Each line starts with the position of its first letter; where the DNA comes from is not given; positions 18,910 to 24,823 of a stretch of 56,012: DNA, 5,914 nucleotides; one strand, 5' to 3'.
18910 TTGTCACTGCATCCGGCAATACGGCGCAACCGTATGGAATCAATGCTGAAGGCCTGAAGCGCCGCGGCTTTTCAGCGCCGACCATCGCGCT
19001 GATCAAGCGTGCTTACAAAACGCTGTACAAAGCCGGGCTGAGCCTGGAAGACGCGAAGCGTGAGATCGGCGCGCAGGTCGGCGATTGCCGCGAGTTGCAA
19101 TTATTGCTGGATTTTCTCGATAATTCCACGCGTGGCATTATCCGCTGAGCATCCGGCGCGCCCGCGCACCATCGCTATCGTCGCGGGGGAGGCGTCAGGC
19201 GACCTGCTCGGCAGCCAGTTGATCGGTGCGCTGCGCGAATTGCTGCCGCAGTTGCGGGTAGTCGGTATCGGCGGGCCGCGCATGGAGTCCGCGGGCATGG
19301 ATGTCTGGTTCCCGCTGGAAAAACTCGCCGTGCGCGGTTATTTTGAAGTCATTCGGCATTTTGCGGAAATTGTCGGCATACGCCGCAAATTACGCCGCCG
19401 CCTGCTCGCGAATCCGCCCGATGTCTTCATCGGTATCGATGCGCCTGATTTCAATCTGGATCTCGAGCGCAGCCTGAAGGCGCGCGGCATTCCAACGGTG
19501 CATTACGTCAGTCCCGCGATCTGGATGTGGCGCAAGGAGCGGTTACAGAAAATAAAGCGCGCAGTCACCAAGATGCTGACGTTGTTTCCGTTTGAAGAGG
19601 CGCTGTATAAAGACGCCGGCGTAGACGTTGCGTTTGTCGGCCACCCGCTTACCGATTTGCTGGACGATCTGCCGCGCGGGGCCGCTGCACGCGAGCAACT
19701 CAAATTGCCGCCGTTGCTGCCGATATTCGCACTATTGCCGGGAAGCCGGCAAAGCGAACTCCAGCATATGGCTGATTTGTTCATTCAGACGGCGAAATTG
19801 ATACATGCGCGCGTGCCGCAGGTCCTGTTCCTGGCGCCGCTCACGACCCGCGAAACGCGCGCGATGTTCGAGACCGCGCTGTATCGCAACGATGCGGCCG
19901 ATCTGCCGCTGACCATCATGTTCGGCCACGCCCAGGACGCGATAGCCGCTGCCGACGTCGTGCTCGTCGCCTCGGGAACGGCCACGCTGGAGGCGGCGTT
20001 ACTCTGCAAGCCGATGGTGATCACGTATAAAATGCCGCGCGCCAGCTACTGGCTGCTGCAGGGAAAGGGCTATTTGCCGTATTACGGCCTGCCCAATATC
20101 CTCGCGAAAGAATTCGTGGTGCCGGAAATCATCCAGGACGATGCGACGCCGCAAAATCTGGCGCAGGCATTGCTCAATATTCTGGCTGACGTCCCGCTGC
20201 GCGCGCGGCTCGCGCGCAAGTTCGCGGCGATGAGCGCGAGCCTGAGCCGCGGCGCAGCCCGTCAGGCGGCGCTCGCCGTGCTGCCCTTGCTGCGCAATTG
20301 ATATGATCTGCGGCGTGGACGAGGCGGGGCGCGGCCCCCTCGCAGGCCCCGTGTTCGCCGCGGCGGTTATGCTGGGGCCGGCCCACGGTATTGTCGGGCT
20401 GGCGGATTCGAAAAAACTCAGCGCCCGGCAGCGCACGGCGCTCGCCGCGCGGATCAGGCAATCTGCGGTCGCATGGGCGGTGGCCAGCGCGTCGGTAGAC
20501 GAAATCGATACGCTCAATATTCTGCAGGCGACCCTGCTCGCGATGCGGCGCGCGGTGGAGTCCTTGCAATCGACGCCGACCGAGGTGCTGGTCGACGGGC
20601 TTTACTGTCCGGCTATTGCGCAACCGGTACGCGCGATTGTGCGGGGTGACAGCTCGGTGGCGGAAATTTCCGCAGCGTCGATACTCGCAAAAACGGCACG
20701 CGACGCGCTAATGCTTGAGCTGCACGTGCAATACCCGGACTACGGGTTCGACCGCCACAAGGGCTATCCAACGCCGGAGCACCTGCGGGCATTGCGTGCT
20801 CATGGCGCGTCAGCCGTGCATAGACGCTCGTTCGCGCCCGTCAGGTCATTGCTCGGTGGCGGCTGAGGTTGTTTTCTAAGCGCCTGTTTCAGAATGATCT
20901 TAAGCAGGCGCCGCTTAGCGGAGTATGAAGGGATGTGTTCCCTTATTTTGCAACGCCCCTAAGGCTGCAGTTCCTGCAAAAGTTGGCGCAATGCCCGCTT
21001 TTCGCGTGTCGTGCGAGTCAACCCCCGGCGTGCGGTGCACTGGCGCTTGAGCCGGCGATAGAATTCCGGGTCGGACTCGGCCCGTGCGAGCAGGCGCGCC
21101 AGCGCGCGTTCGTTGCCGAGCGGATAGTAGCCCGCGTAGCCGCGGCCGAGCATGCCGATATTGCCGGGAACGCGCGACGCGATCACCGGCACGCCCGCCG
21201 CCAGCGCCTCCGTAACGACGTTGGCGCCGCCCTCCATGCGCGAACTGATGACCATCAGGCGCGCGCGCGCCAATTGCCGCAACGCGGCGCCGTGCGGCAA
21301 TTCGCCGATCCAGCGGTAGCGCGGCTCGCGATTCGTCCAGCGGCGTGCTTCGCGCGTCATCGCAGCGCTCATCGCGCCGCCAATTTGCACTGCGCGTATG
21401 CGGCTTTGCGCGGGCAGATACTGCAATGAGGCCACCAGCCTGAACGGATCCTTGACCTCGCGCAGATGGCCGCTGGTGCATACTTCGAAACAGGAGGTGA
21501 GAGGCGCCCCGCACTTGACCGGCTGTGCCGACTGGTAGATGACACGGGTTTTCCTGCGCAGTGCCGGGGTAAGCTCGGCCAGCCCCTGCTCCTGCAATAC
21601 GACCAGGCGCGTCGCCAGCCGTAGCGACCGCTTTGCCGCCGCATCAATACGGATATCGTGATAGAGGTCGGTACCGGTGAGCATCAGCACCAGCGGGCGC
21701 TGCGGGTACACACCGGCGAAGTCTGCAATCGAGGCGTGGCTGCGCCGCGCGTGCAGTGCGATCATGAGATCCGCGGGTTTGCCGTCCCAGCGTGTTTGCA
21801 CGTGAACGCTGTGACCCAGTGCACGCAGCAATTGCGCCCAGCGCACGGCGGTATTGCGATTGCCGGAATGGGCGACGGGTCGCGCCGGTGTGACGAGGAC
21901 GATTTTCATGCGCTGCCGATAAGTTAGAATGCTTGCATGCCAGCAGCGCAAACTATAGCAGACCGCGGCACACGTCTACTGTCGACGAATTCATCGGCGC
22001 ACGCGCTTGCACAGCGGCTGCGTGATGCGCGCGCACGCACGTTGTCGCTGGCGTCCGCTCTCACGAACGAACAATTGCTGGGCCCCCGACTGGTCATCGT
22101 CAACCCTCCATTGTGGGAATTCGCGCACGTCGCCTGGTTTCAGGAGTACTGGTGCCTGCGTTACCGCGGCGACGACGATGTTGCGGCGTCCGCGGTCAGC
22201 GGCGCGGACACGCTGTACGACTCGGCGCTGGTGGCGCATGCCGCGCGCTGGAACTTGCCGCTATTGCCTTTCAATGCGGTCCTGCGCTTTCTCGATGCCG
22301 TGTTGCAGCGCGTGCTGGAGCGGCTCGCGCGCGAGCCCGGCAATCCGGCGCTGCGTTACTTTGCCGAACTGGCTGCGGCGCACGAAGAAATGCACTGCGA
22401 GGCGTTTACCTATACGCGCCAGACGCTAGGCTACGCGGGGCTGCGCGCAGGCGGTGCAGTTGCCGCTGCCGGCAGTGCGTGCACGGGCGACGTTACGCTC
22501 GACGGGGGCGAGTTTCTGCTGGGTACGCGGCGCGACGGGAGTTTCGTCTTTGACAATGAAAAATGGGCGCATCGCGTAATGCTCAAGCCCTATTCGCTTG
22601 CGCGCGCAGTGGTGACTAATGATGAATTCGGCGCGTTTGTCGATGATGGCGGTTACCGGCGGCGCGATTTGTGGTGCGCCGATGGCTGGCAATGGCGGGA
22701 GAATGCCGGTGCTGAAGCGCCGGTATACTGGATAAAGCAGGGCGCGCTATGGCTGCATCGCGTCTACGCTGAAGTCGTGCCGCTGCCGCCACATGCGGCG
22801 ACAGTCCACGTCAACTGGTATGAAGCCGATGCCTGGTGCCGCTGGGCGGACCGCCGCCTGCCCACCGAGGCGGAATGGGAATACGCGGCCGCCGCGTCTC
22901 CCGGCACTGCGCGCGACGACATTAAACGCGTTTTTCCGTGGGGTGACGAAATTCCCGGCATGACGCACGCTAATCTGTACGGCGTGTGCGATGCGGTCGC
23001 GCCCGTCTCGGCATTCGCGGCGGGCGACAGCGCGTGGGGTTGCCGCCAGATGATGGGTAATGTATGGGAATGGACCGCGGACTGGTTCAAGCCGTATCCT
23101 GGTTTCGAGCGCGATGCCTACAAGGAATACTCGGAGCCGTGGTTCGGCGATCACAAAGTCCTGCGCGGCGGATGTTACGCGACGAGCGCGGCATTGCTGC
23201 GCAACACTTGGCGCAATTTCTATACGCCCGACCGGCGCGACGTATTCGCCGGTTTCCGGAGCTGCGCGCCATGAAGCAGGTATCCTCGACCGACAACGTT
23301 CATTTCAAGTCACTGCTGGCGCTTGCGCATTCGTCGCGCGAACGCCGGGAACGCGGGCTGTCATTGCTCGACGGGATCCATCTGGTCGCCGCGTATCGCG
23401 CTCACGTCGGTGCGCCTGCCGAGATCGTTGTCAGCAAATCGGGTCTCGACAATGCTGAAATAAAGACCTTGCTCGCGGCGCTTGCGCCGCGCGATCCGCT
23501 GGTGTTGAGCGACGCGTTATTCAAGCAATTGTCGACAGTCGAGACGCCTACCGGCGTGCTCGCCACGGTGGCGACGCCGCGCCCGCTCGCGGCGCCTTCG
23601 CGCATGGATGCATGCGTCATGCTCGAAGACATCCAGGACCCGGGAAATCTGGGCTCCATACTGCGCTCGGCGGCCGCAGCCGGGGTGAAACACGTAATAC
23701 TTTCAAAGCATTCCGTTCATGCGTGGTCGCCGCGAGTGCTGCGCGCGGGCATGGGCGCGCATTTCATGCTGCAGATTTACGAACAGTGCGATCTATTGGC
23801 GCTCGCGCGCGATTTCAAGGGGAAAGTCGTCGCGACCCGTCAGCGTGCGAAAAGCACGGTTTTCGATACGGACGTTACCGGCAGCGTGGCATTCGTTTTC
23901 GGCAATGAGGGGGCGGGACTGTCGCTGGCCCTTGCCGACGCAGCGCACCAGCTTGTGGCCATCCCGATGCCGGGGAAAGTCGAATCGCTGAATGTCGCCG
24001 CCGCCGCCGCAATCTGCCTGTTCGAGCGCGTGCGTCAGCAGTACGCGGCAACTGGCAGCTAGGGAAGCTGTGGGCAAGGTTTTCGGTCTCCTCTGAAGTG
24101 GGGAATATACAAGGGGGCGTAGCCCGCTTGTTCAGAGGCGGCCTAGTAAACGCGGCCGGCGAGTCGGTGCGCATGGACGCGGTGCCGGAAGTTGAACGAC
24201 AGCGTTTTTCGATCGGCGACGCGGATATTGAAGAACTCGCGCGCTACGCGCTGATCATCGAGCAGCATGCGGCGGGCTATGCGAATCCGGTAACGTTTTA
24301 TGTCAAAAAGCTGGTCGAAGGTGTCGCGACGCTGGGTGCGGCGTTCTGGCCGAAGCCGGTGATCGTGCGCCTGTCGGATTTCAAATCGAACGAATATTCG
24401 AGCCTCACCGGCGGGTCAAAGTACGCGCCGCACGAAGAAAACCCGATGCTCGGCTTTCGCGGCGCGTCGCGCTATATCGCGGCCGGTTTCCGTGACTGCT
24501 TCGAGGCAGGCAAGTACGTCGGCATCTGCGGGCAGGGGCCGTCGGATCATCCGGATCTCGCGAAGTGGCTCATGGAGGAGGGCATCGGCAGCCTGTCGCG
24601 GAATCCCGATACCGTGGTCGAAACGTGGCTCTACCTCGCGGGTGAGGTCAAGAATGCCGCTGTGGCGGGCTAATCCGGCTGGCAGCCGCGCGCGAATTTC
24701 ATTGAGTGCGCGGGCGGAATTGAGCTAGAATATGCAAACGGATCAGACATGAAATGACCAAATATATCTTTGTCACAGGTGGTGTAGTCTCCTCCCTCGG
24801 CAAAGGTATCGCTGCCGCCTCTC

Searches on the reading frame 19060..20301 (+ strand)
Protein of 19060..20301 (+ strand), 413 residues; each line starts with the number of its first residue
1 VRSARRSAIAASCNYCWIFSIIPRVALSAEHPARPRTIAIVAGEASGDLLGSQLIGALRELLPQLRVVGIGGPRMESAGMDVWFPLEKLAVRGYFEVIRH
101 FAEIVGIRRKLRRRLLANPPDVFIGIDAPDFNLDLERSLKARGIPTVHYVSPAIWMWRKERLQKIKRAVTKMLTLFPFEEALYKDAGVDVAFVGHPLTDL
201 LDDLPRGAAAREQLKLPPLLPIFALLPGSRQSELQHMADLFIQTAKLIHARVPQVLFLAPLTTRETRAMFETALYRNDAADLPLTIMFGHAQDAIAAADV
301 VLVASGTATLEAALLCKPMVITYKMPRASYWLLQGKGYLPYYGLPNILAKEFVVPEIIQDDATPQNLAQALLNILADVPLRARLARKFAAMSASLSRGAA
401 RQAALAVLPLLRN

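Call 48: search_protein_families(library=pfam, proteins=[window:19060-20301:+], max_evalue=0.00001)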
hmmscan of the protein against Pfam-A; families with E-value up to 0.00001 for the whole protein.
window:19060-20301:+ (413 aa): 1 family
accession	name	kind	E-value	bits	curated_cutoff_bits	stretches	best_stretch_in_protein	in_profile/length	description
PF02684.21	LpxB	-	1.3e-96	324.2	22.6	1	38-378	1-342/374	Lipid-A-disaccharide synthetase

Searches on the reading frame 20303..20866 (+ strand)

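Call 91: search_protein_families(library=ncbifam, proteins=[window:20303-20866:+], max_evalue=0.00001)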
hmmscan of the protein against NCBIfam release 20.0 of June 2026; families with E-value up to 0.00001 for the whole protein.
window:20303-20866:+ (187 aa): 9 families
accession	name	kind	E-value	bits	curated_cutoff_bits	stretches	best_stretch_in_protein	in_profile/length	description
NF000596.1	PRK00015.1-4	equivalog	2.1e-82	275.5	251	1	1-184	1-184/186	ribonuclease HII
NF000595.1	PRK00015.1-3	equivalog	1.1e-73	247.3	167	1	1-182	3-186/188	ribonuclease HII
NF000594.1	PRK00015.1-1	equivalog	2e-69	234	243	1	1-182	70-250/251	ribonuclease HII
NF010538.0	PRK13926.1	equivalog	1.9e-62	211.2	285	1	2-184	24-205/213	ribonuclease HII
NF010537.0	PRK13925.1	equivalog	4.1e-60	202.9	252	1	2-180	12-195/200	ribonuclease HII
NF000598.1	PRK00015.2-2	equivalog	1.8e-57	194.3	273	1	2-180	22-203/203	ribonuclease HII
NF000600.1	PRK00015.2-4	equivalog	1.4e-48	165.3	364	1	2-181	30-211/212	ribonuclease HII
NF011119.0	PRK14550.1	equivalog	3.1e-33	115.5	350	1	1-178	1-186/204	ribonuclease HII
TIGR00729.1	TIGR00729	equivalog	7.2e-18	65.4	123.3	1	2-159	1-179/207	ribonuclease HII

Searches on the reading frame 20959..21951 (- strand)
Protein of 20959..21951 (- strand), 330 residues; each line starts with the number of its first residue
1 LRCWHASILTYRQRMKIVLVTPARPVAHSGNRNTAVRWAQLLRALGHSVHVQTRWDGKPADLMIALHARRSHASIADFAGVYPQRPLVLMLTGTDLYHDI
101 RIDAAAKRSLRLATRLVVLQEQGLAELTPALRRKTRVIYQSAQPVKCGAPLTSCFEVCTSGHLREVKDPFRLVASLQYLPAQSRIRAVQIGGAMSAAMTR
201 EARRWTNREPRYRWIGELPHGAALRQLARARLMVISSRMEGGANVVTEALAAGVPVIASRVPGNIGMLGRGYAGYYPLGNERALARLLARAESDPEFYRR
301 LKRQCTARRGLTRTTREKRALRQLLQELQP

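Call 48: search_protein_families(library=pfam, proteins=[window:20959-21951:-], max_evalue=0.00001)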
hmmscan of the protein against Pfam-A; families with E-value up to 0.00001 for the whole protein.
window:20959-21951:- (330 aa): 2 families
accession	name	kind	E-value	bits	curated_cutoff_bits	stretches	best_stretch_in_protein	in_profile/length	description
PF00534.26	Glycos_transf_1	-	4.4e-17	62.6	26.4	1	157-304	18-168/172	Glycosyl transferases group 1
PF13692.12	Glyco_trans_1_4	-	1.4e-11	45.3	27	1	158-290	5-138/142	Glycosyl transferases group 1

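Call 91: search_protein_families(library=ncbifam, proteins=[window:20959-21951:-], max_evalue=0.00001)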
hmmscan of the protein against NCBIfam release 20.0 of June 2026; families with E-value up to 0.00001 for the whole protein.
window:20959-21951:- (330 aa): 6 families
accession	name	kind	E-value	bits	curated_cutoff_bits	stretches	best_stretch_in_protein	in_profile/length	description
TIGR04348.1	TIGR04348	equivalog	4.8e-124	413.4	300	1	17-326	1-309/310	selenoneine biosynthesis selenosugar synthase SenB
NF038229.1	Glyco4_Geo_Pelo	equivalog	9.8e-33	113.6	400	1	16-328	1-336/338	GPMC system family 4 glycosyltransferase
TIGR03088.1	stp2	hypoth_equivalog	1.4e-09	37.5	409.05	1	157-302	197-346/374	TIGR03088 family PEP-CTERM/XrtA system glycosyltransferase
NF041876.1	EPS_EpsE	equivalog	2.8e-08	33.4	400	1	156-306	216-373/389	exopolysaccharide biosynthesis GT4 family glycosyltransferase EpsE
NF046085.1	XrtY_assoc_Gly1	equivalog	3.1e-06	26.3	400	1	209-301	264-356/387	XrtY-associated glycosyltransferase XYAG1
NF047684.1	TeichurnBiosyTuaC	equivalog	5e-06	25.7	550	0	161-268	226-328/391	teichuronic acid biosynthesis protein TuaC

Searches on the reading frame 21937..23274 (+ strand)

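Call 48: search_protein_families(library=pfam, proteins=[window:21937-23274:+], max_evalue=0.00001)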
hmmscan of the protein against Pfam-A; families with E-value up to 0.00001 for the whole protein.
window:21937-23274:+ (445 aa): 2 families
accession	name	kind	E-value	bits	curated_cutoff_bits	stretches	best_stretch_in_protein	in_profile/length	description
PF03781.23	FGE-sulfatase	-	5.1e-48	164.4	23.3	1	183-441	3-252/255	Sulfatase-modifying factor enzyme 1-like domain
PF12867.12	DinB_2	-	4.1e-11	43.9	24.8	1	28-155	2-126/128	DinB superfamily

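Call 88: search_protein_families(library=ncbifam, proteins=[window:21937-23274:+], max_evalue=0.00001)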
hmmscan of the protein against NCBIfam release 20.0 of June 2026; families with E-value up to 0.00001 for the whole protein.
window:21937-23274:+ (445 aa): 6 families
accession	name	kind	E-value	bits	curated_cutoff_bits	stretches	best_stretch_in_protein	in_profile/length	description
NF041186.1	SenA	equivalog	5.3e-145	483.6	420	1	19-444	3-382/382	selenoneine synthase SenA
TIGR03440.2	egtB_TIGR03440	equivalog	1.8e-100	336.9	360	1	24-442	1-412/413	ergothioneine biosynthesis protein EgtB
TIGR04344.1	ovoA_Nterm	equivalog_domain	2.1e-41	142.3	400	1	188-441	193-442/444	5-histidylcysteine sulfoxide synthase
TIGR04373.1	egtB_X_signatur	signature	4.1e-28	97.2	71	1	395-444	1-50/50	EgtB-related enzyme signature domain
NF051459.1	pyoverdine_PvdO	equivalog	1.1e-14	54.2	500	1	171-441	22-275/280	dihydropyoverdine dehydrogenase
TIGR03525.2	GldK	equivalog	1.2e-11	44.6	350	1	304-442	254-403/408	T9SS ring complex lipoprotein PorK/GldK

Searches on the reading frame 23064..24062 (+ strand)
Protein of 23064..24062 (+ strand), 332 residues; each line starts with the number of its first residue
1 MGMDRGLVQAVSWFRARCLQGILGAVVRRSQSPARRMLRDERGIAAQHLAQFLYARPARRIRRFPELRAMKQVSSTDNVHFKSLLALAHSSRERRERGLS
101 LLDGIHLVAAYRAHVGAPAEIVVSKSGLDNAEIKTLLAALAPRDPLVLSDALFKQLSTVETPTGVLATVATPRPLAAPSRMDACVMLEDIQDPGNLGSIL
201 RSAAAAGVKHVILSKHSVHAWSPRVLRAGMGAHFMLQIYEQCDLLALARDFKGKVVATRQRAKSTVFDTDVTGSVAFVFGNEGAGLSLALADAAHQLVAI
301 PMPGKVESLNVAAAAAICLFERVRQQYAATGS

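Call 91: search_protein_families(library=ncbifam, proteins=[window:23064-24062:+], max_evalue=0.00001)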
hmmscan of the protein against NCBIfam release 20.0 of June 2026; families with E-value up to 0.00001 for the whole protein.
window:23064-24062:+ (332 aa): 9 families
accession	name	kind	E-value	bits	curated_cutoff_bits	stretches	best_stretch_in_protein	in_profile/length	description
TIGR00186.1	rRNA_methyl_3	equivalog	3.5e-32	111.8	160.15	1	183-325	94-239/240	23S rRNA (guanosine(2251)-2'-O)-methyltransferase RlmB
NF008386.0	PRK11181.1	equivalog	2.6e-26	92.3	366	1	185-326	98-242/244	23S rRNA (guanosine(2251)-2'-O)-methyltransferase RlmB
NF008117.0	PRK10864.1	equivalog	3.2e-17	62.8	267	1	180-327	194-343/344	tRNA/rRNA methyltransferase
NF008295.0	PRK11081.1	equivalog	3.7e-16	59.3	227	1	180-329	17-168/230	tRNA (guanosine(18)-2'-O)-methyltransferase TrmH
NF000477.1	NshR_TsnR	equivalog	2.2e-14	53.5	425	1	167-326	100-264/266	NshR/TsnR family 23S rRNA methyltransferase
TIGR00185.1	tRNA_yibK_trmL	equivalog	4.4e-14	52.6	190.6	1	190-327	9-149/154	tRNA (uridine(34)/cytosine(34)/5-carboxymethylaminomethyluridine(34)-2'-O)-methyltransferase TrmL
NF000035.1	nosihep_NshR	exception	9.4e-12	45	500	1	152-328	83-266/274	NshR family nosiheptide/thiostrepton resistance 23S rRNA methyltransferase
TIGR00050.1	rRNA_methyl_1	subfamily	9e-10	38.8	167.15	1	185-324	7-155/233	TrmJ/YjtD family RNA methyltransferase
NF007683.0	PRK10358.1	equivalog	1.2e-07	31.8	282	1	189-326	8-148/157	tRNA (uridine(34)/cytosine(34)/5-carboxymethylaminomethyluridine(34)-2'-O)-methyltransferase TrmL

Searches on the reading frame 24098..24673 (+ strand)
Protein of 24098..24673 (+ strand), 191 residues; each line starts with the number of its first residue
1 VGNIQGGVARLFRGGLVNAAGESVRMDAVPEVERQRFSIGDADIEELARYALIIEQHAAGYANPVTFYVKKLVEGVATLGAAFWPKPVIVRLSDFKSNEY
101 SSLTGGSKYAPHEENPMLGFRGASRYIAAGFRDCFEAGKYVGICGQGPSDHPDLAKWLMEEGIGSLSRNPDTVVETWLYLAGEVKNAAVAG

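Call 48: search_protein_families(library=pfam, proteins=[window:24098-24673:+], max_evalue=0.00001)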
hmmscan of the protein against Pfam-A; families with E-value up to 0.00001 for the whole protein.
window:24098-24673:+ (191 aa): 1 family
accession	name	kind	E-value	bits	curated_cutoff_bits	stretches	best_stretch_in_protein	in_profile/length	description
PF02896.24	PEP-utilizers_C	-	6.4e-14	52.2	22.8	1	68-129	60-117/293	PEP-utilising enzyme, PEP-binding domain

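Call 91: search_protein_families(library=ncbifam, proteins=[window:24098-24673:+], max_evalue=0.00001)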
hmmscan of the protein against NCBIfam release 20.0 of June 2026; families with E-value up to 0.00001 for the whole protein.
window:24098-24673:+ (191 aa): 2 families
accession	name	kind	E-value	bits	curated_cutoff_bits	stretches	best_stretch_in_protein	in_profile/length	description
NF005057.0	PRK06464.1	equivalog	2.8e-56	191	598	2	58-136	543-621/798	phosphoenolpyruvate synthase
TIGR01418.1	PEP_synth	equivalog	6.8e-52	176.8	739.75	2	63-136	542-615/784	pyruvate, water dikinase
